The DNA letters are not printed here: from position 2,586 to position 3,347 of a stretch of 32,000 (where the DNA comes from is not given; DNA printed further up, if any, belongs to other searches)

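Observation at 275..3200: Adenylate cyclase next to a hydrogenase operon that carries an embedded HTH-less cNMP-binding protein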

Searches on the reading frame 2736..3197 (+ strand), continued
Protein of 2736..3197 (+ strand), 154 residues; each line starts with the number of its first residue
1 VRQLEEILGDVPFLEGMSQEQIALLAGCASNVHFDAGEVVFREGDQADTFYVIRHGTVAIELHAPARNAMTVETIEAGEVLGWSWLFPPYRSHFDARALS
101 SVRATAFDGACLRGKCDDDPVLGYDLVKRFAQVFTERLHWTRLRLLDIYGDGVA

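Call 18: search_dna_similar(query=window:2736-3197:+, collection=plasmids, mode=protein, max_evalue=0.001, max_rows=40)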
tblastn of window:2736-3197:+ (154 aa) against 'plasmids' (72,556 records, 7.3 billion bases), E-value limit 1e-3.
Records with a match: 250; places in all: 255; records where one place covers at least 80% of the query: 166.
Best place of each record, by identity: <60% 250.
By first word of the organism name: Ralstonia 117; Rhizobium 32; Leuconostoc 30; Streptomyces 15; Weissella 12; Staphylococcus 10; Rhodococcus 6; Phyllobacterium 5; Sinorhizobium 4; Azospirillum 3; and 14 more.
By predicted mobility (MOB-suite, as given by PLSDB): mobilizable 150; non-mobilizable 91; conjugative 9.
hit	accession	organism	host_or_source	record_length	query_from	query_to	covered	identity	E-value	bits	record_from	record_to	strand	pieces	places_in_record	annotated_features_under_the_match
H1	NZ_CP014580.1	Paraburkholderia phytofirmans OLGA172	-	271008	1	151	98%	51.7%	2e-44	162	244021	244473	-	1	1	cyclic nucleotide-binding domain-containing protein | 4Fe-4S dicluster domain-containing protein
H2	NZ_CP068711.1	Burkholderia thailandensis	soil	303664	4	151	96%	50.7%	2e-45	164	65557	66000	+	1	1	cyclic nucleotide-binding domain-containing protein | FAD/NAD(P)-binding protein | 4Fe-4S dicluster domain-containing protein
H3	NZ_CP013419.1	Burkholderia savannae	soil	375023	1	151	98%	49.0%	6e-45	163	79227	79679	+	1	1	cyclic nucleotide-binding domain-containing protein | 4Fe-4S dicluster domain-containing protein | FAD/NAD(P)-binding protein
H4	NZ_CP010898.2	Pandoraea vervacti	bacteria,uncultivated field soil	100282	1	151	98%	43.7%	5e-35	135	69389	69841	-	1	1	cyclic nucleotide-binding domain-containing protein | 4Fe-4S dicluster domain-containing protein | FAD/NAD(P)-binding protein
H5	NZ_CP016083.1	Streptomyces sp. SAT1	Adenophora trachelioides Maxim.,single ...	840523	23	150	83%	47.7%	4e-30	121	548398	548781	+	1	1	cyclic nucleotide-binding domain-containing protein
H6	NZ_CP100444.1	Streptomyces rimosus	pure culture,OTC cluster deletion ...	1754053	14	150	89%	43.8%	1e-30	122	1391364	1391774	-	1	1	record has no annotation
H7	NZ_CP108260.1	Streptomyces sp. NBC_00055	-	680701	29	150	79%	47.5%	2e-29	119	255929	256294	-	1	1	cyclic nucleotide-binding domain-containing protein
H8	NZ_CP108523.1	Streptomyces sp. NBC_01230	-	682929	29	150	79%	47.5%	2e-29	119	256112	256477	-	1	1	cyclic nucleotide-binding domain-containing protein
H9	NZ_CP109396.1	Streptomyces sp. NBC_01527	-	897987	29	150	79%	47.5%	2e-29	119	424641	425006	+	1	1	cyclic nucleotide-binding domain-containing protein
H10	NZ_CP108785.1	Embleya sp. NBC_00888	-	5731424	17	150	87%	42.5%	8e-30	120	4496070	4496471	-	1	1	none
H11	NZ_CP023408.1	Streptomyces fungicidicus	Pig,cell culture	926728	16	149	87%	41.8%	3e-25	107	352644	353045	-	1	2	cyclic nucleotide-binding domain-containing protein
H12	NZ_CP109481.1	Streptomyces sp. NBC_01450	-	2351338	17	149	86%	41.4%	3e-26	110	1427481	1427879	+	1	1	none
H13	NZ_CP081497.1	Streptomyces sp. BHT-5-2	whole organism,plant soil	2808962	11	154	94%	38.2%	2e-25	107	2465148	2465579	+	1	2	none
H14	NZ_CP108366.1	Streptomyces sp. NBC_01340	-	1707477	25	150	82%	42.9%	3e-27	113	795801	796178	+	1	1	none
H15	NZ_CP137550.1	Streptomyces sp. N50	Selaginella tamariscina,cell ...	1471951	11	150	91%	38.6%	1e-24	105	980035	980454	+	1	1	record has no annotation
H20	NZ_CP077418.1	Rhodococcus qingshengii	pure culture,oil-contaminated water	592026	14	150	89%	38.0%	2e-22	99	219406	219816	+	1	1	cyclic nucleotide-binding domain-containing protein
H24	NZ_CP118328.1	Rhodococcus sp. DK17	pure culture,crude oil-contaminated soil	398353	25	150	82%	35.7%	4e-19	90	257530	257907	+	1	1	cyclic nucleotide-binding domain-containing protein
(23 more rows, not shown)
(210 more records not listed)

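Call 20: get_annotated_region(hit=H1, flank=9000)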
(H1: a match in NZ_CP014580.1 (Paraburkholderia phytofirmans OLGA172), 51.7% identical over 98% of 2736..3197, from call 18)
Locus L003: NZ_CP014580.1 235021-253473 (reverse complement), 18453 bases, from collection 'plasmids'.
description: Paraburkholderia phytofirmans OLGA172 plasmid pOLGA1, complete sequence
organism: Paraburkholderia phytofirmans OLGA172 (NCBI taxid 1417228)
taxonomy: Bacteria; Pseudomonadota; Betaproteobacteria; Burkholderiales; Burkholderiaceae; Paraburkholderia; Paraburkholderia phytofirmans; Paraburkholderia phytofirmans OLGA172
host: -; source: -; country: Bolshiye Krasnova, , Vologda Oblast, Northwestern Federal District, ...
typing (MOB-suite, as given by PLSDB): non-mobilizable; replicon rep_cluster_186
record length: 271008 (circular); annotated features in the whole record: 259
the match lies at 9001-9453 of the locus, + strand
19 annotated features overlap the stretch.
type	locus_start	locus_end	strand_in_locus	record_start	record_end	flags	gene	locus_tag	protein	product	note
CDS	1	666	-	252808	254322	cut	-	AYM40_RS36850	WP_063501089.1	ArsR family transcriptional regulator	GO:0006355 - regulation of DNA-templated transcription [Evidence IEA]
CDS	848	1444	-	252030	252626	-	-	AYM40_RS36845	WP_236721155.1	c-type cytochrome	-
CDS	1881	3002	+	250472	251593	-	-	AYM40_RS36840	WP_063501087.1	winged helix-turn-helix domain-containing protein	-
CDS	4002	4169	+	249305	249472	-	-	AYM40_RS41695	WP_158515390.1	hypothetical protein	-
CDS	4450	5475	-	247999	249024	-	-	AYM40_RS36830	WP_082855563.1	universal stress protein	-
CDS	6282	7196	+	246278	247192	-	-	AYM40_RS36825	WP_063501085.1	slipin family protein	-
CDS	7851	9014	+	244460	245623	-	-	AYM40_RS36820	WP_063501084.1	4Fe-4S dicluster domain-containing protein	-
CDS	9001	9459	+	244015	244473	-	-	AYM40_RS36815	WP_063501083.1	cyclic nucleotide-binding domain-containing protein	-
CDS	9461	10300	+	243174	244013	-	-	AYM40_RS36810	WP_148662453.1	FAD/NAD(P)-binding protein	-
CDS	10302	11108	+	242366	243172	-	-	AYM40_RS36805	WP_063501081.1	oxidoreductase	-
CDS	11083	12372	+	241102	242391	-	-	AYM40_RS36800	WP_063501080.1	nickel-dependent hydrogenase large subunit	-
CDS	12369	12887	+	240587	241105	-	-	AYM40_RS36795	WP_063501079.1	hydrogenase maturation protease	-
CDS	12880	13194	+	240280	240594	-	-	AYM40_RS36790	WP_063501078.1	hydrogenase/urease maturation nickel metallochaperone HypA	GO:0051604 - protein maturation [Evidence IEA]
CDS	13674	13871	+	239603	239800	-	-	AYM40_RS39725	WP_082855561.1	hypothetical protein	-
CDS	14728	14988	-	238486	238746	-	-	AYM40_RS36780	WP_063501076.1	hypothetical protein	-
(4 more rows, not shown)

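Call 23: find_related_loci(query=A1, collection=genome_contigs, flank=8000)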
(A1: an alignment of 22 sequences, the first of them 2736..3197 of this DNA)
Query A1 (154 aa) in genome_contigs; peptide patterns used: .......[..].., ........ (x = any residue, [..] = any of these).
600 stretches matched a pattern (row limit reached: there are more); 596 encode a relative of the query (tblastn E <= 1e-3); the best 80 are kept; 80 distinct loci.
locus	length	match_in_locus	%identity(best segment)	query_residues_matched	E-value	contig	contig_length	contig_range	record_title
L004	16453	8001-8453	71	1-151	2e-74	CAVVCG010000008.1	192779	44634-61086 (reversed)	MAG: uncultured Actinomycetes bacterium isolate MFD02809.bin.2.313 genome assembly, contig: contig_118908, whole genome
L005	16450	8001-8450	71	3-152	1e-74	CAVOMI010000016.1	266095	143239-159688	MAG: uncultured Actinomycetes bacterium isolate MFD00008.bin.2.45 genome assembly, contig: contig_8733, whole genome sho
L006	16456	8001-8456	72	1-152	2e-73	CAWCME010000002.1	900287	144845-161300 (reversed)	MAG: uncultured Actinomycetes bacterium isolate MFD05502.bin.2.141 genome assembly, contig: contig_13744, whole genome s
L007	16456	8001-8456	68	1-152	2e-73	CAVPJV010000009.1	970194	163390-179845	MAG: uncultured Gaiellaceae bacterium isolate MFD10007.bin.1.245 genome assembly, contig: contig_8071, whole genome shot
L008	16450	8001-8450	71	3-152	3e-73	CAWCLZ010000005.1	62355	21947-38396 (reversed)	MAG: uncultured Actinomycetes bacterium isolate MFD05502.bin.1.12 genome assembly, contig: contig_37108, whole genome sh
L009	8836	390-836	68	4-152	5e-73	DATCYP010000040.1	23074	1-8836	MAG TPA_asm: Gaiellaceae bacterium isolate SMAG_U47 k141_347106, whole genome shotgun sequence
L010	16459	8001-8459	70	2-154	5e-73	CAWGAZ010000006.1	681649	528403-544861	MAG: uncultured Actinomycetes bacterium isolate MFD06714.bin.2.184 genome assembly, contig: contig_9413, whole genome sh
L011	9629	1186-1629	71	2-149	6e-71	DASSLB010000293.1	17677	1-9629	MAG TPA_asm: Gaiellaceae bacterium isolate SMAG_U1158 k141_380273, whole genome shotgun sequence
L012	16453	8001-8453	68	2-152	4e-70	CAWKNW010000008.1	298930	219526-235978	MAG: uncultured Thermoleophilia bacterium isolate MFD00991.bin.1.29 genome assembly, contig: contig_27255, whole genome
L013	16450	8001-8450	67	1-150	1e-69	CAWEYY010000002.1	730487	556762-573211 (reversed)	MAG: uncultured Actinomycetes bacterium isolate MFD05942.bin.1.36 genome assembly, contig: contig_47919, whole genome sh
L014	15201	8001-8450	67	1-150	2e-69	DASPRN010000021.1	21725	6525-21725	MAG TPA_asm: Gaiellaceae bacterium isolate SMAG_U12226 k141_2279130, whole genome shotgun sequence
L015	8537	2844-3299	67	1-152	3e-69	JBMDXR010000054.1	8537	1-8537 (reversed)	MAG: Gaiellaceae bacterium isolate FBaSoil1_13 FBaSoil1_contig54, whole genome shotgun sequence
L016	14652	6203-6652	67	1-150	4e-69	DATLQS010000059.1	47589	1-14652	MAG TPA_asm: Solirubrobacteraceae bacterium isolate SMAG_U13884 k141_133948, whole genome shotgun sequence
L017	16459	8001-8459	64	2-154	1e-68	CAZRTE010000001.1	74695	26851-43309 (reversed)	MAG TPA_asm: uncultured Gaiellales bacterium isolate binchicken_co163_169 genome assembly, contig: NODE_345_length_74695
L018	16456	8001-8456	67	1-152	3e-68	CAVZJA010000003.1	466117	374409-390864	MAG: uncultured Actinomycetota bacterium isolate MFD05502.bin.2.68 genome assembly, contig: contig_10475, whole genome s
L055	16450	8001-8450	59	1-150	1e-55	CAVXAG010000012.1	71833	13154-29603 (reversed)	MAG: uncultured Actinomycetota bacterium isolate MFD09286.bin.1.212 genome assembly, contig: contig_30703, whole genome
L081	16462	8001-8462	51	1-154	2e-53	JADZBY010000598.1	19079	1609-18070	MAG: Anaerolineae bacterium isolate SJ7 c_000000789374, whole genome shotgun sequence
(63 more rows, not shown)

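Call 29: search_protein_families(library=pfam, proteins=[L081:292-888:+, L081:891-1913:+, L081:1913-3961:+, L081:4369-5472:+, L081:5396-6967:+, L081:6979-7476:+, L081:7476-7949:+, L081:8001-8498:+, L081:8723-9799:+, L081:10205-12328:+], max_evalue=0.0001)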
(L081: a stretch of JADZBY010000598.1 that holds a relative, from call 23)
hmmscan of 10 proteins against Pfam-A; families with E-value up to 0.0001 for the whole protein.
L081:292-888:+ (199 aa): 4 families
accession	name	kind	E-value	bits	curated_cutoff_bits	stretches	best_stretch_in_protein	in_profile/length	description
PF13183.11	Fer4_8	-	1.8e-09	38.4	27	1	37-98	2-68/68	4Fe-4S dicluster domain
PF13534.11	Fer4_17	-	5e-08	33.8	22.2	1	40-98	2-60/61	4Fe-4S dicluster domain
PF13187.11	Fer4_9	-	3e-07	30.8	27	1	39-97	1-50/52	4Fe-4S dicluster domain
PF13237.11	Fer4_10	-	1.7e-05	25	25.5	0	38-95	7-53/53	4Fe-4S dicluster domain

L081:891-1913:+ (341 aa): 1 family
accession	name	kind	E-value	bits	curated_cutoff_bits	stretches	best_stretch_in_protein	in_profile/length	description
PF02754.22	CCG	-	3.1e-21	75.7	20.6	2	158-245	4-85/85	Cysteine-rich domain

L081:1913-3961:+ (683 aa): 13 families
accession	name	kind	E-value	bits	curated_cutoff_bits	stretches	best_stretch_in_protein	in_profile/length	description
PF00037.32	Fer4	-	7.5e-20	70.3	21.1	1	629-651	2-24/24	4Fe-4S binding domain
PF12838.12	Fer4_7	-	3.2e-14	53.6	27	2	603-649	1-52/52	4Fe-4S dicluster domain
PF13484.11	Fer4_16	-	7e-14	52.8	30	0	635-653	2-20/66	4Fe-4S double cluster binding domain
PF12837.12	Fer4_6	-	7.3e-14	51.4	25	1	629-650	3-24/24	4Fe-4S binding domain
PF13237.11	Fer4_10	-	2.8e-13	50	25.5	1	600-646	5-53/53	4Fe-4S dicluster domain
PF25160.1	LdpA_Fe-S-bd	-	7e-12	45.4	27.6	1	610-652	9-45/49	LdpA Fe-S cluster-binding domain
PF13187.11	Fer4_9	-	3e-10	40.4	27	1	603-650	1-52/52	4Fe-4S dicluster domain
PF07992.20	Pyr_redox_2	-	6.7e-10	39.3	26.1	0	159-232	3-58/291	Pyridine nucleotide-disulphide oxidoreductase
PF14697.11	Fer4_21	-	4.4e-09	36.8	35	1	597-651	1-58/59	4Fe-4S dicluster domain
PF12831.13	FAD_oxidored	-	2.4e-07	30.9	27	1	160-196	3-39/416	FAD dependent oxidoreductase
PF13450.12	NAD_binding_8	-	1.1e-06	29.3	21.9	1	161-213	1-53/68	NAD(P)-binding Rossmann-like domain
PF12797.12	Fer4_2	-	2.2e-06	27.7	24.5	0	629-647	4-22/22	4Fe-4S binding domain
PF00890.30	FAD_binding_2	-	3e-06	27.1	20.4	1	160-196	3-39/414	FAD binding domain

L081:4369-5472:+ (368 aa): 1 family
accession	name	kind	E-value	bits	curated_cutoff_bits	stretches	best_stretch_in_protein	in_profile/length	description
PF01058.29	Oxidored_q6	-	2.7e-23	82.6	27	1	44-208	1-127/128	NADH ubiquinone oxidoreductase, 20 Kd subunit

L081:5396-6967:+ (524 aa): 1 family
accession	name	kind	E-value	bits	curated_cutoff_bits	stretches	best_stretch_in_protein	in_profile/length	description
PF00374.24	NiFeSe_Hases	-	2.7e-33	116.2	25.8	2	59-137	1-79/508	Nickel-dependent hydrogenase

L081:6979-7476:+ (166 aa): 1 family
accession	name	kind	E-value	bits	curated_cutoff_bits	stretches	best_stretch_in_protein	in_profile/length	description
PF01750.23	HycI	-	3.3e-14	53.3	23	1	52-156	25-128/130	Hydrogenase maturation protease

L081:7476-7949:+ (158 aa): 1 family
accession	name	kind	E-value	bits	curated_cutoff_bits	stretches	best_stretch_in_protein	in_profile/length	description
PF00027.35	cNMP_binding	-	5.1e-11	42.8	27.5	1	35-126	3-88/89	Cyclic nucleotide-binding domain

L081:8001-8498:+ (166 aa): 1 family
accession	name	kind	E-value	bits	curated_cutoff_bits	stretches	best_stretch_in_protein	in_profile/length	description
PF00027.35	cNMP_binding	-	2e-13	50.6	27.5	1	32-118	2-88/89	Cyclic nucleotide-binding domain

L081:8723-9799:+ (359 aa): 0 families

L081:10205-12328:+ (708 aa): 1 family
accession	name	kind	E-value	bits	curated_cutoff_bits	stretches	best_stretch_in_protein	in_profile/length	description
PF03063.25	Prismane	-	6.5e-158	527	27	1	80-645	1-512/513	Prismane/CO dehydrogenase family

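Call 38: predict_structure(alignment_id=A1)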
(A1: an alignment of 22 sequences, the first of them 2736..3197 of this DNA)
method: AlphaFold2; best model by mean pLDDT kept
length: 154 residues; sequences in the alignment: 22
mean_pLDDT: 82.5   pTM: 0.77
mean pLDDT of the five models: 82.5, 82.2, 79.6, 72.9, 39.2
residues with pLDDT >= 90: 49; 70-90: 77; 50-70: 25; < 50: 3
segments of 3 or more residues with pLDDT < 50: 152-154
pLDDT, mean of each block of 10 residues (from residue 1): 79 88 92 95 85 93 68 88 67 87 93 89 88 80 60 48
secondary structure, 60 per line:
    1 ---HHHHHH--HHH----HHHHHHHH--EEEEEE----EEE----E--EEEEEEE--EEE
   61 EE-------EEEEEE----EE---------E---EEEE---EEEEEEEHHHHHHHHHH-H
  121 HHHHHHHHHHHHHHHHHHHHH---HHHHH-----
elements in order: H4-9 H19-26 E29-34 E39-41 E49-55 E58-62 E70-75 E95-98 E102-108 H109-118 H120-141 H145-149

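Call 42: fold_search(model_id=the predicted structure, library=pdb)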
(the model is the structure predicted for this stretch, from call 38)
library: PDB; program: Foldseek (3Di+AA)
matches with E <= 10: 1665; with E <= 0.001: 631
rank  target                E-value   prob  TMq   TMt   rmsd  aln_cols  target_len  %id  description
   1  4a2u_H                1.1e-11  1.00  0.74  0.52   2.6       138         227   28  CRP(CAP) from Myco. Tuberculosis, with cAMP (released 2012-10-10)
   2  3i54_D                1.2e-11  1.00  0.71  0.50   2.9       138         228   28  Crystal structure of MtbCRP in complex with cAMP (released 2009-09-08)
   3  2pqq_A                1.3e-11  1.00  0.69  0.72   6.1       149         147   23  Structural Genomics, the crystal structure of the N-terminal domain of a transcriptional regulator from Streptomyces c (released 2007-06-05)
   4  3mzh_A                1.7e-11  1.00  0.74  0.53   2.7       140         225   27  Crystal structure of cAMP receptor protein from mycobacterium tuberculosis in complex with cAMP and its DNA binding el (released 2011-06-08)
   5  3r6s_A                2.3e-11  1.00  0.75  0.53   2.5       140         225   24  Crystal structure of GlxR transcription factor from Corynebacterium glutamicum with cAMP (released 2012-03-28)
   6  4cyd_D                2.4e-11  1.00  0.73  0.54   2.5       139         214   24  GlxR bound to cAMP (released 2014-12-17)
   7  4a2u_F                2.7e-11  1.00  0.74  0.52   2.8       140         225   27  CRP(CAP) from Myco. Tuberculosis, with cAMP (released 2012-10-10)
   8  3d0s_B                3.5e-11  1.00  0.71  0.52   3.3       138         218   28  cAMP receptor protein from m.tuberculosis, cAMP-free form (released 2009-02-03)
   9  3mdp                  4.2e-11  1.00  0.79  0.92   1.9       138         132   28  Crystal structure of a Putative Cyclic nucleotide-binding protein (Gmet_1532) from Geobacter metallireducens GS-15 at 1. (released 2010-05-19)
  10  3h3u_B                4.2e-11  1.00  0.71  0.53   3.2       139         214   28  Crystal structure of CRP (cAMP receptor Protein) from Mycobacterium tuberculosis (released 2010-02-02)
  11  4cyd_A                5.4e-11  1.00  0.74  0.53   2.6       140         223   23  GlxR bound to cAMP (released 2014-12-17)
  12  4byy_A                5.4e-11  1.00  0.71  0.51   3.0       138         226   25  Apo GlxR (released 2014-07-30)
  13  2pqq_D                7.4e-11  1.00  0.69  0.74   5.9       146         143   24  Structural Genomics, the crystal structure of the N-terminal domain of a transcriptional regulator from Streptomyces c (released 2007-06-05)
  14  3r6s_C                1.0e-10  1.00  0.73  0.53   2.7       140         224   24  Crystal structure of GlxR transcription factor from Corynebacterium glutamicum with cAMP (released 2012-03-28)
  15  3d0s_A                1.1e-10  1.00  0.70  0.51   3.0       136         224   27  cAMP receptor protein from m.tuberculosis, cAMP-free form (released 2009-02-03)
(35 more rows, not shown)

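Call 50: search_protein_families(library=pfam, alignment_id=A2, max_evalue=0.001)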
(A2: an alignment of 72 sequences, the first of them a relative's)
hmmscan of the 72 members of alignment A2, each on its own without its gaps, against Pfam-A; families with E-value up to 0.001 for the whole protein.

A. member 1, L004:3335-4462:+ (376 aa): 2 families
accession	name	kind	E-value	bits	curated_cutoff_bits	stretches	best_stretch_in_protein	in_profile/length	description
PF04073.20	tRNA_edit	-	6.1e-27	94.6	25.5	1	243-364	1-122/123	Aminoacyl-tRNA editing domain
PF08940.17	DUF1918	-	3.5e-17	62.2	24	1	156-209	4-58/58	Domain of unknown function (DUF1918)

B. families by the number of members that match (of 72 scanned): 57 families (the first 25 are shown)
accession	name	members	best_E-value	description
PF01455.23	HupF_HypC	4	5e-27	HupF/HypC family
PF01924.21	HypD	3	3.6e-156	Hydrogenase formation hypA family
PF07992.20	Pyr_redox_2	3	2.5e-61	Pyridine nucleotide-disulphide oxidoreductase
PF00070.33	Pyr_redox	3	6.8e-21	Pyridine nucleotide-disulphide oxidoreductase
PF04069.17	OpuAC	2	9.4e-37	Substrate binding domain of ABC-type glycine betaine transport system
PF00702.32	Hydrolase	2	4.9e-19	haloacid dehalogenase-like hydrolase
PF02852.28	Pyr_redox_dim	2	1.6e-15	Pyridine nucleotide-disulphide oxidoreductase, dimerisation domain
PF13419.12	HAD_2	2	4e-14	Haloacid dehalogenase-like hydrolase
PF13738.12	Pyr_redox_3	2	7.6e-10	Pyridine nucleotide-disulphide oxidoreductase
PF13450.12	NAD_binding_8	2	9.2e-05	NAD(P)-binding Rossmann-like domain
PF00282.25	Pyridoxal_deC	1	4.7e-91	Pyridoxal-dependent decarboxylase conserved domain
PF02800.25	Gp_dh_C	1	2.2e-63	Glyceraldehyde 3-phosphate dehydrogenase, C-terminal domain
PF00365.25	PFK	1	9.6e-62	Phosphofructokinase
PF09948.15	PpoB2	1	1.4e-61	Copper chaperone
PF07690.21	MFS_1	1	2.8e-55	Major Facilitator Superfamily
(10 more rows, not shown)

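Call 51: search_protein_families(library=pfam, alignment_id=A3, max_evalue=0.001)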
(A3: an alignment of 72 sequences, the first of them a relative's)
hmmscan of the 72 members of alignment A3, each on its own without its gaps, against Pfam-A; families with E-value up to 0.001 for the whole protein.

A. member 1, L043:4203-5189:+ (329 aa): 0 families

B. families by the number of members that match (of 72 scanned): 67 families (the first 25 are shown)
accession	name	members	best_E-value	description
PF07992.20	Pyr_redox_2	3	3.2e-18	Pyridine nucleotide-disulphide oxidoreductase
PF00361.26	Proton_antipo_M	2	5.8e-77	NADH:quinone oxidoreductase/Mrp antiporter, TM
PF03007.21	WS_DGAT_cat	2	3.4e-60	Wax ester synthase/diacylglycerol acyltransferase catalytic domain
PF00582.32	Usp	2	2.2e-37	Universal stress protein family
PF06974.18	WS_DGAT_C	2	1.4e-26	WS/DGAT C-terminal domain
PF01455.23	HupF_HypC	2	7e-26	HupF/HypC family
PF00070.33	Pyr_redox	2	6.7e-09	Pyridine nucleotide-disulphide oxidoreductase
PF00499.25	Oxidored_q3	2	7.5e-09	NADH-ubiquinone/plastoquinone oxidoreductase chain 6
PF13244.11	MbhD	2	3.6e-07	MBH, subunit D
PF03063.25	Prismane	1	2.7e-161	Prismane/CO dehydrogenase family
PF01314.23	AFOR_C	1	1.2e-131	Aldehyde ferredoxin oxidoreductase, domains 2 & 3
PF02730.20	AFOR_N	1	1.3e-78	Aldehyde ferredoxin oxidoreductase, N-terminal domain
PF13531.11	SBP_bac_11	1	7.5e-69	Bacterial extracellular solute-binding protein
PF02113.21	Peptidase_S13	1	1.6e-59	D-Ala-D-Ala carboxypeptidase 3 (S13) family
PF12704.14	MacB_PCD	1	1.1e-53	MacB-like periplasmic core domain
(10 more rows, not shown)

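Call 52: find_encoding_contigs(protein=P0008, flank=8000, max_places=2)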
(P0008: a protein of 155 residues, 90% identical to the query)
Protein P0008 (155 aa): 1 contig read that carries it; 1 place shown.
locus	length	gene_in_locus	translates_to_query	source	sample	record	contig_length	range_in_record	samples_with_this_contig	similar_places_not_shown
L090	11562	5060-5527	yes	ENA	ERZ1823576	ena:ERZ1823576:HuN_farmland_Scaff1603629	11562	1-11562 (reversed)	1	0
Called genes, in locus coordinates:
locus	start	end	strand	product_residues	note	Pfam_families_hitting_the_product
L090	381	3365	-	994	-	PF03632:Glyco_hydro_65m, PF03633:Glyco_hydro_65C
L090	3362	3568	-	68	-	-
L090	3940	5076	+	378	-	PF12838:Fer4_7 (faint), PF13746:Fer4_18 (faint), PF13534:Fer4_17 (faint), PF13187:Fer4_9 (faint), PF00037:Fer4 (faint), PF12797:Fer4_2 (faint), PF13183:Fer4_8 (weak), PF17179:Fer4_22, +2 more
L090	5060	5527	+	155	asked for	PF00027:cNMP_binding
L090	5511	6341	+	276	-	PF00175:NAD_binding_1, PF10418:DHODB_Fe-S_bind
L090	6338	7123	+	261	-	PF01058:Oxidored_q6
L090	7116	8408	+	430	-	PF00374:NiFeSe_Hases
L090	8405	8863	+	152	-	PF01750:HycI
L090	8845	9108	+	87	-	PF01155:HypA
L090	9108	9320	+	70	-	PF01455:HupF_HypC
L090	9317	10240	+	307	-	PF00892:EamA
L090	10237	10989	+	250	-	PF19927:DUF6390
